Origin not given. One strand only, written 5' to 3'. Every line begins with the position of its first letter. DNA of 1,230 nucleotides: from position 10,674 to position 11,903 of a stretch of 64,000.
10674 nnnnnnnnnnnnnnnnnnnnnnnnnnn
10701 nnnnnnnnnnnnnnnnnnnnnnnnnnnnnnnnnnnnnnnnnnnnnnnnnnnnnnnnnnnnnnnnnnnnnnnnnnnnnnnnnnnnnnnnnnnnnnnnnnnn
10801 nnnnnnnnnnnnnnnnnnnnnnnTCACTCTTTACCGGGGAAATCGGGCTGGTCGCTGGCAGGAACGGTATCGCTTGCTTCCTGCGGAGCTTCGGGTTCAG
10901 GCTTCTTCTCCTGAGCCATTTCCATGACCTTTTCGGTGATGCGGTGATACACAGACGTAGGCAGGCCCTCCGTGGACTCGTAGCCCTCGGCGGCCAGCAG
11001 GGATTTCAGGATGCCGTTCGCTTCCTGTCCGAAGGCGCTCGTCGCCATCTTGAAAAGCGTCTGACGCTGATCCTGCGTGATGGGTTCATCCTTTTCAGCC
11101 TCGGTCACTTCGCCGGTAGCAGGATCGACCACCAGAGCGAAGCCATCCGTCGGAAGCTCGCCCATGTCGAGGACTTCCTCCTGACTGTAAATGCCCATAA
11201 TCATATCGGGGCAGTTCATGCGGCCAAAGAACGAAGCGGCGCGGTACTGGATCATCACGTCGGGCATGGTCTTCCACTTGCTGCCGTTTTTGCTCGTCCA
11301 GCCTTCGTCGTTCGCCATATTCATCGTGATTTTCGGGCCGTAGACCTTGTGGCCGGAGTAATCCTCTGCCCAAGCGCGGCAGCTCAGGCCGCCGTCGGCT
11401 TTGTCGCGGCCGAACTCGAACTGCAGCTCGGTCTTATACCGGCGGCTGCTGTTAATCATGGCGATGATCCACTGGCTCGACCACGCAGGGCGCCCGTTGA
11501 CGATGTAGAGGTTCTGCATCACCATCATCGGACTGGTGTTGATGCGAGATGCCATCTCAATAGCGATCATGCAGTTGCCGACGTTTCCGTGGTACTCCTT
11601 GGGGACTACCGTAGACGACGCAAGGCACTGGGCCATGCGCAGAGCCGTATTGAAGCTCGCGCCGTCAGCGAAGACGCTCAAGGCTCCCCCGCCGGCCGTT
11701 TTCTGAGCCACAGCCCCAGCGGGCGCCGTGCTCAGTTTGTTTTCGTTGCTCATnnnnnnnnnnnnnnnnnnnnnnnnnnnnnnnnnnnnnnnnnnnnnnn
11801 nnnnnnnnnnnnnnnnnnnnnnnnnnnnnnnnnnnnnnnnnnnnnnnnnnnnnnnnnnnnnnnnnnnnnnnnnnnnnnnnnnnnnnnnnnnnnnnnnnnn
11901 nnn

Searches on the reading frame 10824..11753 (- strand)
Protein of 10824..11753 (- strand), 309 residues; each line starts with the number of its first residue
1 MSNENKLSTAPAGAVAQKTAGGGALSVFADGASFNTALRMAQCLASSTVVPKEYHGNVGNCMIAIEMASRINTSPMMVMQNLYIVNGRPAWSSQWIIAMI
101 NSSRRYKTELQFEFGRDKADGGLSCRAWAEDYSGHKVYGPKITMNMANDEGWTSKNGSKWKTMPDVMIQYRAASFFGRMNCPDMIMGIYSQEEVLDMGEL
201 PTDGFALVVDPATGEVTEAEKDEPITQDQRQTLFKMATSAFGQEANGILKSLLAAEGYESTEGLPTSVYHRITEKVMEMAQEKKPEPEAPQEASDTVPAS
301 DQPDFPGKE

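Call 28: search_protein_families(library=phrogs, proteins=[window:10824-11753:-], max_evalue=0.001)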
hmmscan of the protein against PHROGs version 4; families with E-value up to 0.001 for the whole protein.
window:10824-11753:- (309 aa): 3 families
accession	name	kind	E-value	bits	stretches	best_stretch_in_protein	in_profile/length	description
phrog_561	-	DNA, RNA and nucleotide metabolism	1.4e-75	256.9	1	1-299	274-574/633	RecT-like ssDNA annealing protein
phrog_4171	-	DNA, RNA and nucleotide metabolism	2.2e-12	48.3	1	6-302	15-278/392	RecT-like ssDNA annealing protein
phrog_10056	-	DNA, RNA and nucleotide metabolism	7.5e-10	39.7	1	154-284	145-282/302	RecT-like ssDNA annealing protein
